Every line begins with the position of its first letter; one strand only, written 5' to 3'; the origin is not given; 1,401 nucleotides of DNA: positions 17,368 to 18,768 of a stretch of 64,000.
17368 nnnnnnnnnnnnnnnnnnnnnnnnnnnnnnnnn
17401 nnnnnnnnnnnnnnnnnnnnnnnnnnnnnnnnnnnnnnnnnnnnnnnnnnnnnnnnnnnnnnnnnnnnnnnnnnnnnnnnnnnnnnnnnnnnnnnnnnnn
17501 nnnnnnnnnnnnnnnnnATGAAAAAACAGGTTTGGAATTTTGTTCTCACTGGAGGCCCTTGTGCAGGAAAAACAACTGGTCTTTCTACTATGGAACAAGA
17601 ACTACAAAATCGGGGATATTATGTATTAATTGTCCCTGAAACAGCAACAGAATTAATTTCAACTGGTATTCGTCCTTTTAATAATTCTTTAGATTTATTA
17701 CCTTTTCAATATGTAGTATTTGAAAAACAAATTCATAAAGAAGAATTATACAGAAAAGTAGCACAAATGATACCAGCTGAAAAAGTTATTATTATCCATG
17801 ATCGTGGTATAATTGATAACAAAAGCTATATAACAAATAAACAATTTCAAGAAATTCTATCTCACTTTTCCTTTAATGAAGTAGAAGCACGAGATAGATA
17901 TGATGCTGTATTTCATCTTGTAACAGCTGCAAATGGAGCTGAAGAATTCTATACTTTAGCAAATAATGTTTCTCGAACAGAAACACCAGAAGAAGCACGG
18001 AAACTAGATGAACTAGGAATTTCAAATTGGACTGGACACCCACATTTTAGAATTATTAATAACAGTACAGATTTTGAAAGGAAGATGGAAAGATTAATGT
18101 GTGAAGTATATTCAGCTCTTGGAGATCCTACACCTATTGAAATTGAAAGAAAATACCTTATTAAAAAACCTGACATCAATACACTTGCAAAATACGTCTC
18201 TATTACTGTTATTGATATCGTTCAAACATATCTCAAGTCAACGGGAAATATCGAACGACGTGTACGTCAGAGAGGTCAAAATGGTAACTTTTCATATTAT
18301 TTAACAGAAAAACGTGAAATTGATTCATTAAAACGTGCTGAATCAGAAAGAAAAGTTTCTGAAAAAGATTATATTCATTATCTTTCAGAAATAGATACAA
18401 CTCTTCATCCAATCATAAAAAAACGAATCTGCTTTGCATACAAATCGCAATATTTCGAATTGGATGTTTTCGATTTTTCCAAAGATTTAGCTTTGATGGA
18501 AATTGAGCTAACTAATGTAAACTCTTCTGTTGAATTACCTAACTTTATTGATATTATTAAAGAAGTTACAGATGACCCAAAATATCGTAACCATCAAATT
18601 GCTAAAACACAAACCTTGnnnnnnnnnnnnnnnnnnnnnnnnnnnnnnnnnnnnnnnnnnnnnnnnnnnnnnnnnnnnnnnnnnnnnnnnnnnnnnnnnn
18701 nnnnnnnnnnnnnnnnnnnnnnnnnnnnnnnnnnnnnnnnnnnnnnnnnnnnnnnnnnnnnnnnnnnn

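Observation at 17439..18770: Likely horizontally acquired single-gene cassette: P-loop nucleotide-kinase domain fused to a CYTH (triphosphate tunnel) domain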

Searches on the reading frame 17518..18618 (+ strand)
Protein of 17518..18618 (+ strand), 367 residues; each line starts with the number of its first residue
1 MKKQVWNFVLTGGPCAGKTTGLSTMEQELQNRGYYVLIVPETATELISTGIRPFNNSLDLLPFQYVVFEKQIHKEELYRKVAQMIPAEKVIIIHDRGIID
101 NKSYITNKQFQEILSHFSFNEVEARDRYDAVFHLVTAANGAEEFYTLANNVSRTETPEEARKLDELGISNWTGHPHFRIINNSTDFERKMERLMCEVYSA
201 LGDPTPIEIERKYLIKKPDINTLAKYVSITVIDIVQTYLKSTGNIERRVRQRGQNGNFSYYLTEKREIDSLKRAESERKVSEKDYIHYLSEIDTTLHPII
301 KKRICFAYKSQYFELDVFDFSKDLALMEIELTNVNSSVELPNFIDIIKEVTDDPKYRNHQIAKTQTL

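Call 4: search_protein_families(library=pfam, proteins=[window:17518-18618:+], max_evalue=0.01)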
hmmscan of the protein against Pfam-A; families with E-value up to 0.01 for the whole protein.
window:17518-18618:+ (367 aa): 4 families
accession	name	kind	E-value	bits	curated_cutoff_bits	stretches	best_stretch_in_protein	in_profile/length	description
PF13521.12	AAA_28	-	8.8e-22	78.5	27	1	8-189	2-164/164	AAA domain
PF01928.26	CYTH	-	5.3e-05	23.6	23.2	1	207-333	2-147/179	CYTH domain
PF03266.21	NTPase_1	-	0.00084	19.7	23.9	0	8-36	2-30/168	NTPase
PF08433.16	KTI12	-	0.001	19.1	22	1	9-93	5-76/271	Chromatin associated protein KTI12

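Call 5: search_protein_families(library=ncbifam, proteins=[window:17518-18618:+], max_evalue=0.01)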
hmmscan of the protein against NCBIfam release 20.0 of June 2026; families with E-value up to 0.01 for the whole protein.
window:17518-18618:+ (367 aa): 2 families
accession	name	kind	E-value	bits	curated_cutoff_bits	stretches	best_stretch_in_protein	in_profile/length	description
TIGR00750.1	lao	equivalog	0.0041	16.3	240.75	0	10-39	39-68/300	methylmalonyl Co-A mutase-associated GTPase MeaB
TIGR00041.1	DTMP_kinase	equivalog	0.0094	15.7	83.25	0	12-111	11-112/196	dTMP kinase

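Call 6: search_solved_structures(query=window:17518-18618:+, max_evalue=1, show_alignments=2)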
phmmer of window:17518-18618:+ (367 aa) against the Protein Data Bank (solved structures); distinct sequences matched with E-value up to 1: 5.
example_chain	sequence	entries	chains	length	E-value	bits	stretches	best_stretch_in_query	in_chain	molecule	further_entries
3typ_A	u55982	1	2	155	0.0038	19.9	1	208-362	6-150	Uncharacterized protein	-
2fbl_A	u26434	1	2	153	0.0039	19.8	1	208-362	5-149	hypothetical protein NE1496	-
2cfm_A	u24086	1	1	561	0.29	13.7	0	58-116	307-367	THERMOSTABLE DNA LIGASE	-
9mif_L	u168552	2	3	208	0.42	13.2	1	191-287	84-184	9C09 Fab light chain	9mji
9mj3_L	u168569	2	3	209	0.64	12.6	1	193-287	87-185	12A01 Fab light chain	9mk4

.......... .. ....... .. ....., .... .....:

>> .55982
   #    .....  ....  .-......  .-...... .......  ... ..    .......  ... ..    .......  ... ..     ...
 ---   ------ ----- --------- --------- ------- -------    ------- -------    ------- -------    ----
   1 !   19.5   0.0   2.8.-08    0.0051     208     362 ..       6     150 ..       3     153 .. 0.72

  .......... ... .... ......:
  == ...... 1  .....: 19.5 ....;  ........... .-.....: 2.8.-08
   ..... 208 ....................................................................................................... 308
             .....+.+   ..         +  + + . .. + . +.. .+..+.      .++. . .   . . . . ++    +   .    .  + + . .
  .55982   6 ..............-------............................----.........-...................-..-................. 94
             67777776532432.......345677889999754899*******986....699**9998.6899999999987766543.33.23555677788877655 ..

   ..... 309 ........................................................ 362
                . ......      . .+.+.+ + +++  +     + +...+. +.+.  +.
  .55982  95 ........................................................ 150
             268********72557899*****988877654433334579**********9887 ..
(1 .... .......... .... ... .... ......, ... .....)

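Call 9: find_homologous_proteins(query=window:17518-18618:+, max_evalue=0.001)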
Query window:17518-18618:+ (367 aa): 7858 proteins with E <= 0.001 among 8000 candidates; the best 120 are listed.
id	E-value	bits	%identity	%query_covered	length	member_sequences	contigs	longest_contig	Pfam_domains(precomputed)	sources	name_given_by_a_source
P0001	1.1e-242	822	100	100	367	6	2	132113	PF13521.13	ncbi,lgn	-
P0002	1.3e-198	677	80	100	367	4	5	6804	PF13521.13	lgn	-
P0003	1.5e-196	671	79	99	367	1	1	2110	PF01928.27,PF13521.13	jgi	-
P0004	9.2e-196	668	78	100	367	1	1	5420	PF01928.27,PF13521.13,PF08433.17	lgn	-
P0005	7.7e-192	655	78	99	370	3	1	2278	PF01928.27,PF13521.13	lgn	-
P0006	1.2e-191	655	77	99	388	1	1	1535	PF01928.27,PF13521.13,PF08433.17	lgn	-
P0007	2.9e-191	653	76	99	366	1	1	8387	PF01928.27,PF13521.13,PF08433.17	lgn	-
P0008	6.5e-191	652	77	99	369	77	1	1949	PF01928.27,PF13521.13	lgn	-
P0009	2.5e-190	650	76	100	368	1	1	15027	PF01928.27,PF13521.13,PF08433.17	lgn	-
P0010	1.8e-189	647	76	99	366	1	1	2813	PF01928.27,PF13521.13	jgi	-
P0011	2.2e-187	641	75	99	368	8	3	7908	PF13521.13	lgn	-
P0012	1.9e-185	634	75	99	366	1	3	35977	PF01928.27,PF13521.13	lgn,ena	-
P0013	1.4e-184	631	74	99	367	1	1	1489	PF01928.27,PF03266.22,PF13521.13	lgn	-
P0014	1.5e-183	628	73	99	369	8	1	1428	PF13521.13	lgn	-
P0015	2.0e-183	628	74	99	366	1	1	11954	PF01928.27,PF13521.13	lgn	-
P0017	1.1e-182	625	74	100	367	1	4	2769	PF01928.27,PF13521.13,PF08433.17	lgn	-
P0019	1.6e-179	615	72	100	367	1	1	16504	PF13521.13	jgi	-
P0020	8.2e-178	609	72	99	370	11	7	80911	PF13521.13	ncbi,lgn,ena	-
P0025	1.5e-169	582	69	99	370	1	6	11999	PF01928.27,PF13521.13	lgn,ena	-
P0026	2.1e-169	581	69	99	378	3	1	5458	PF01928.27,PF13521.13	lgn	-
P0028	5.3e-169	580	69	99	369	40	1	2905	PF01928.27,PF13521.13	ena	-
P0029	2.2e-167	575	67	99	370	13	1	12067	PF01928.27,PF13521.13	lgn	-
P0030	3.7e-167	574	68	99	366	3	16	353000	PF13521.13,PF08433.17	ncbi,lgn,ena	-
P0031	1.5e-166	572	67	99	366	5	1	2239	PF01928.27,PF13521.13,PF08433.17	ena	-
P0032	1.9e-166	572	69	99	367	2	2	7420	PF01928.27,PF13521.13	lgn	-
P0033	2.1e-166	572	67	99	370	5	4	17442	PF01928.27,PF13521.13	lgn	-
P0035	2.7e-165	568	68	99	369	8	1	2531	PF01928.27,PF13521.13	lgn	-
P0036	1.0e-164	566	68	99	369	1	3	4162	PF01928.27,PF13521.13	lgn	-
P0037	1.6e-164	565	67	99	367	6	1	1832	PF01928.27,PF13521.13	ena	-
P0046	3.4e-157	541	64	99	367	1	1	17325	PF01928.27,PF13521.13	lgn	-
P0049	2.1e-155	535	62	99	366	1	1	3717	PF01928.27,PF13521.13,PF08433.17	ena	-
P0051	4.3e-155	534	64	99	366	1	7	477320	PF13521.13,PF08433.17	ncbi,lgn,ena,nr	ncbi:MAG: AAA family ATPase [Clostridia bacterium]|nr:AAA family ATPase [Clostridia bacterium]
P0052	2.8e-153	528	61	99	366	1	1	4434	PF01928.27,PF13521.13,PF08433.17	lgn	-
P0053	4.9e-153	528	62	99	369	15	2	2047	PF01928.27,PF13521.13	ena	-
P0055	1.5e-152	526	62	99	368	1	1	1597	PF01928.27,PF13521.13,PF08433.17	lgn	-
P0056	9.7e-152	523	62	99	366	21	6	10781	PF01928.27,PF13521.13,PF08433.17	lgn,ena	-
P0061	1.8e-150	519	61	99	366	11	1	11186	PF01928.27,PF13521.13,PF08433.17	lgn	-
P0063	1.0e-149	517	61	99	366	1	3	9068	PF01928.27,PF13521.13,PF08433.17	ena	-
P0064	1.1e-149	517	61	99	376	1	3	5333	PF01928.27,PF13521.13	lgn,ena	-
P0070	5.2e-148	511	61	99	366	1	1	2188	PF01928.27,PF13521.13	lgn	-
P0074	2.3e-146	506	59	99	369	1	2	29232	PF01928.27,PF13521.13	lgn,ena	-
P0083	2.8e-140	486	57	99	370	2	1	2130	PF01928.27,PF13521.13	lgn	-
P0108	1.4e-121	424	52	99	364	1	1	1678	PF01928.27,PF13521.13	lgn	-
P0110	2.5e-121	423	54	98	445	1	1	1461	PF12844.14,PF01381.29,PF13521.13,PF13560.13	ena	-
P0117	4.4e-120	419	52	99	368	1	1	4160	PF01928.27,PF13521.13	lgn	-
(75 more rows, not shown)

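Call 11: find_encoding_contigs(protein=P0001, flank=6000, max_places=6)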
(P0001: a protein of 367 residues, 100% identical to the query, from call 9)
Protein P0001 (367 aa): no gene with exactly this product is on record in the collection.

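Call 17: list_cluster_members(proteins=[P0001, P0020, P0030, P0051])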
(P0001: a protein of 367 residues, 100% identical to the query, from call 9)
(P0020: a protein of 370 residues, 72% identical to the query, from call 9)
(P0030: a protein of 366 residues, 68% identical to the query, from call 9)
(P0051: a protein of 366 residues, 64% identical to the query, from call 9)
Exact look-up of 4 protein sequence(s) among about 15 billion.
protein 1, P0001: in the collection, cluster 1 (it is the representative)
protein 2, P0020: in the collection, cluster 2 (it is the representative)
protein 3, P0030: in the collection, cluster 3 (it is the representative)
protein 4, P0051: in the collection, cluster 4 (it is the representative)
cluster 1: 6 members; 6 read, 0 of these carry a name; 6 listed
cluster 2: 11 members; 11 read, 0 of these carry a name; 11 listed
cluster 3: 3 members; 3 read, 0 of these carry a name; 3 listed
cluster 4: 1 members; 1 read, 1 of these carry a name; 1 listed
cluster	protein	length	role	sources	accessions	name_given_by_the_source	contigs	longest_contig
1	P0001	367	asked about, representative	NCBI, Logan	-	-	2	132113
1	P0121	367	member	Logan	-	-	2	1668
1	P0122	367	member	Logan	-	-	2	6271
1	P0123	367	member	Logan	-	-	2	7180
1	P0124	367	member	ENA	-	-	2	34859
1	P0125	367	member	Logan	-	-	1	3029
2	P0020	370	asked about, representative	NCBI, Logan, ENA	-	-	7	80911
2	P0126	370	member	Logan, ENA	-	-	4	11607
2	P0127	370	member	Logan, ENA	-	-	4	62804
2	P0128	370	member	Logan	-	-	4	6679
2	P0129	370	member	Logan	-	-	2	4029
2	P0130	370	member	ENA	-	-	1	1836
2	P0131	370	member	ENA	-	-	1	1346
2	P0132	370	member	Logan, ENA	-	-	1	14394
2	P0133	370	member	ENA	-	-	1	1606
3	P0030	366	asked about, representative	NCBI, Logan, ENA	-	-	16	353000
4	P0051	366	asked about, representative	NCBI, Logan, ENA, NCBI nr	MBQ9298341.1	MAG: AAA family ATPase [Clostridia bacterium] | AAA family ATPase [Clostridia bacterium]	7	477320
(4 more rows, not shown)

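Call 18: find_related_loci(query=window:17518-18618:+, collection=genome_contigs, flank=8000)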
Query window:17518-18618:+ (367 aa) in genome_contigs; peptide patterns used: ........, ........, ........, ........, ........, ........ (x = any residue, [..] = any of these).
74 stretches matched a pattern; 2 encode a relative of the query (tblastn E <= 1e-3); 2 distinct loci.
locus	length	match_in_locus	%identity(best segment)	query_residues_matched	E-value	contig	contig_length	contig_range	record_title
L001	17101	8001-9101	80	1-367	0e+0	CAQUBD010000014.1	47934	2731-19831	MAG TPA_asm: uncultured Clostridia bacterium isolate MGBC165941 genome assembly, contig: MGBC165941.14, whole genome sho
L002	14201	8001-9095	69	3-367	0e+0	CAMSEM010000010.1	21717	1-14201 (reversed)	MAG TPA_asm: uncultured Clostridium sp. isolate SRR12358609_bin.20_metawrap_v1.3_MAG genome assembly, contig: NODE.1370_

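Call 22: search_protein_families(library=pfam, proteins=[L002:4108-4797:+, L002:4959-6101:+, L002:6327-7658:+, L002:7989-9095:+, L002:9148-10032:-, L002:10058-10981:-, L002:11197-11616:-, L002:11647-12123:-, L002:12233-12994:-], max_evalue=0.001)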
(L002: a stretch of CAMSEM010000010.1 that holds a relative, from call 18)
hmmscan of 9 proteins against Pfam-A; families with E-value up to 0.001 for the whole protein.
L002:4108-4797:+ (230 aa): 5 families
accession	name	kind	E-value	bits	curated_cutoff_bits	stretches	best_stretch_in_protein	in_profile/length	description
PF13662.12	Toprim_4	-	2.3e-27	95.5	25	1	113-203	2-85/85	Toprim domain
PF21176.3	RecR_HhH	-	1.5e-14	54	27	1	39-82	1-44/45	RecR, helix-hairpin-helix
PF21175.2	RecR_C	-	6.7e-14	51.4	22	1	205-228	1-24/24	RecR, C-terminal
PF01751.28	Toprim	-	3.2e-11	43.7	23.1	1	114-201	2-95/96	Toprim domain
PF02132.21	RecR_ZnF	-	4e-09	36.5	22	1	86-106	1-21/21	RecR, Cys4-zinc finger domain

L002:4959-6101:+ (381 aa): 5 families
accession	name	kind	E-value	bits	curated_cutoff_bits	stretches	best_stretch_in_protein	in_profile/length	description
PF13365.12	Trypsin_2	-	2.1e-34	119.7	27.6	1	108-250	1-144/144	Trypsin-like peptidase domain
PF00089.32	Trypsin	-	6.7e-20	72.3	20.6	1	102-274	22-220/220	Trypsin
PF13180.12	PDZ_2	-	5.3e-16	59.1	27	1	307-375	10-78/80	PDZ domain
PF00595.29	PDZ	-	3.5e-10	40.5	23.2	1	308-364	24-80/81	PDZ domain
PF17820.7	PDZ_6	-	6.3e-09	35.9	27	1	313-366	2-54/54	PDZ domain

L002:6327-7658:+ (444 aa): 4 families
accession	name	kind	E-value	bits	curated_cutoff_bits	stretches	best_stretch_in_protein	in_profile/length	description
PF01266.30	DAO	-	4.8e-30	105.7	27.9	1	8-313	42-352/353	FAD dependent oxidoreductase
PF00355.32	Rieske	-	8.9e-15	54.8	20.3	1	364-440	9-86/88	Rieske [2Fe-2S] domain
PF21096.2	RecA_C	-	0.00022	21.7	27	1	26-52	28-54/57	RecA C-terminal domain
PF13738.12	Pyr_redox_3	-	0.00095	18.9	30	1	112-170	75-132/305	Pyridine nucleotide-disulphide oxidoreductase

L002:7989-9095:+ (369 aa): 2 families
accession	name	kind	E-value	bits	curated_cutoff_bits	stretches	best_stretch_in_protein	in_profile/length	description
PF13521.12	AAA_28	-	9.4e-22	78.4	27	1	10-190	2-163/164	AAA domain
PF08433.16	KTI12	-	2.3e-05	24.5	22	1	10-95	4-76/271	Chromatin associated protein KTI12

L002:9148-10032:- (295 aa): 0 families

L002:10058-10981:- (308 aa): 3 families
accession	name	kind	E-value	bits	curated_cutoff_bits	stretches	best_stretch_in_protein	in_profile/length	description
PF04542.20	Sigma70_r2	-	1.2e-13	51.1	24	1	41-107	1-69/71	Sigma-70 region 2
PF04545.22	Sigma70_r4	-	4.7e-06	26.5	24.1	1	138-174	2-38/50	Sigma-70, region 4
PF08281.18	Sigma70_r4_2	-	1.7e-05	24.8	25.7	1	136-174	6-44/54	Sigma-70, region 4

L002:11197-11616:- (140 aa): 3 families
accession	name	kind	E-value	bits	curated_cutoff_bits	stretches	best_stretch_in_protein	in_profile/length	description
PF13673.13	Acetyltransf_10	-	3.9e-12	46.7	23.6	1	25-128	14-117/128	Acetyltransferase (GNAT) domain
PF13508.13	Acetyltransf_7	-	4.5e-11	43.4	27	1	46-119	2-83/84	Acetyltransferase (GNAT) domain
PF00583.31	Acetyltransf_1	-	6.4e-11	43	20.7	1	13-118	4-116/116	Acetyltransferase (GNAT) family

L002:11647-12123:- (159 aa): 8 families
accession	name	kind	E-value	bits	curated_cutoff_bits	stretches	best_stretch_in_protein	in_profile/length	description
PF01381.28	HTH_3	-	3.8e-15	56.1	23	1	10-64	1-55/55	Helix-turn-helix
PF12844.13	HTH_19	-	7.9e-14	51.7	30.2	1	7-68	1-62/64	Helix-turn-helix domain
PF13560.12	HTH_31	-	1.3e-06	29.1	27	1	7-61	3-58/64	Helix-turn-helix domain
PF13443.12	HTH_26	-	6.4e-06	26.8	22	1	14-66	6-59/63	Cro/C1-type HTH DNA-binding domain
PF13744.12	HTH_37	-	0.00045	20.4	27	0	4-42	17-55/80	Helix-turn-helix domain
PF00122.25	E1-E2_ATPase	-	0.00066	19.7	28.1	1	71-145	89-163/181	E1-E2 ATPase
PF07022.19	Phage_CI_repr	-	0.00086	20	22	0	20-68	14-61/65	Bacteriophage CI repressor helix-turn-helix domain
PF15731.11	MqsA_antitoxin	-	0.00086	19.9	30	0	7-51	71-115/131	Antitoxin component of bacterial toxin-antitoxin system, MqsA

L002:12233-12994:- (254 aa): 1 family
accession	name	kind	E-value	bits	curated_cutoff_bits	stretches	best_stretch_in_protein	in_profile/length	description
PF02517.21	Rce1-like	-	5.8e-21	75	22.4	1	112-214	3-92/93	Type II CAAX prenyl endopeptidase Rce1-like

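Call 23: search_protein_families(library=padloc, proteins=[window:17518-18618:+], max_evalue=0.1)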
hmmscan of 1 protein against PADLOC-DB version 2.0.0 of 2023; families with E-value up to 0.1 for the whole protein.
window:17518-18618:+ (367 aa): 1 family
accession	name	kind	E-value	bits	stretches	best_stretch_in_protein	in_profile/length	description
PDLC04140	mad8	-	0.004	14.7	1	9-165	31-101/314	mads_8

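Call 34: search_protein_representatives(protein=window:17518-18618:+)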
Query: 367 residues. Proteins with E-value up to 0.001 (for the whole library): 6619; up to 1e-10: 3683; up to 1e-30: 1380. The best 150 are listed.
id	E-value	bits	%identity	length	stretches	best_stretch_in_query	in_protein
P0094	6.0e-131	453.3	56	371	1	3-364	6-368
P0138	4.1e-108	378.2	49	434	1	5-363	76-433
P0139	5.7e-105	367.9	47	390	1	3-363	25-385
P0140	1.0e-101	357.3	47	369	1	4-364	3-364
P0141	1.3e-101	356.9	47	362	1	4-363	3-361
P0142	7.5e-101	354.4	44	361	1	7-363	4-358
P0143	6.0e-100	351.4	49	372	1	3-367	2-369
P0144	2.0e-95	336.5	48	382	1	8-362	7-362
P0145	1.3e-94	333.8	48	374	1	3-363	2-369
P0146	1.8e-94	333.4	44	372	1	3-366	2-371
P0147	2.0e-94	333.2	46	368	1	1-367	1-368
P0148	2.9e-93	329.4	42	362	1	1-363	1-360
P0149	2.4e-92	326.4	45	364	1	5-365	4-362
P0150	7.4e-92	324.8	45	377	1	5-363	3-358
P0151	1.2e-91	324.1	47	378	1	8-364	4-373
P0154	1.8e-91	323.5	47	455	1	8-367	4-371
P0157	9.6e-91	321.1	43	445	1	3-365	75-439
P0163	8.4e-89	314.8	44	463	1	3-364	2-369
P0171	1.5e-85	304.1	44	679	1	7-367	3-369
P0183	3.3e-83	296.3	36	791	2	3-361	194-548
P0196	4.7e-81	289.3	42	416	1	7-363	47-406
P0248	4.2e-74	266.4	44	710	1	2-366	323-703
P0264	5.4e-73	262.8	38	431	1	5-362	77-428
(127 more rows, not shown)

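Call 35: predict_structure(alignment_id=A1)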
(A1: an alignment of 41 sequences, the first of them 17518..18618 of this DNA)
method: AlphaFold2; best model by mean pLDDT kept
length: 367 residues; sequences in the alignment: 41
mean_pLDDT: 91.5   pTM: 0.90
mean pLDDT of the five models: 91.5, 88.8, 88.8, 88.4, 86.2
residues with pLDDT >= 90: 276; 70-90: 77; 50-70: 14; < 50: 0
segments of 3 or more residues with pLDDT < 50: none
pLDDT, mean of each block of 10 residues (from residue 1): 90 89 97 96 90 85 96 97 96 96 95 96 94 94 82 84 95 94 89 91 71 95 94 96 89 93 82 80 96 94 95 96 95 83 96 90 94
secondary structure, 60 per line:
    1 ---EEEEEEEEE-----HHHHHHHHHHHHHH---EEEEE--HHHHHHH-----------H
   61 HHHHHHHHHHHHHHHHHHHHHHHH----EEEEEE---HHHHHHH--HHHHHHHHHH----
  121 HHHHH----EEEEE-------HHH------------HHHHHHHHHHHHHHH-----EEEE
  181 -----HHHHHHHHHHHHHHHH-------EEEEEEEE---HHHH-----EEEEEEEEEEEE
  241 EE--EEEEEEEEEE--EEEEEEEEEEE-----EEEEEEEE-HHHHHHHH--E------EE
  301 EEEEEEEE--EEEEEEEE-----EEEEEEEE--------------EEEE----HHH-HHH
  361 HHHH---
elements in order: E4-12 H18-31 E35-39 H42-48 H60-84 E89-94 H98-104 H107-116 H121-125 E130-134 H157-171 E177-180 H186-201 E209-216 H220-223 E229-242 E245-254 E257-267 E273-280 H282-289 E299-308 E311-318 E324-331 E346-349 H358-364
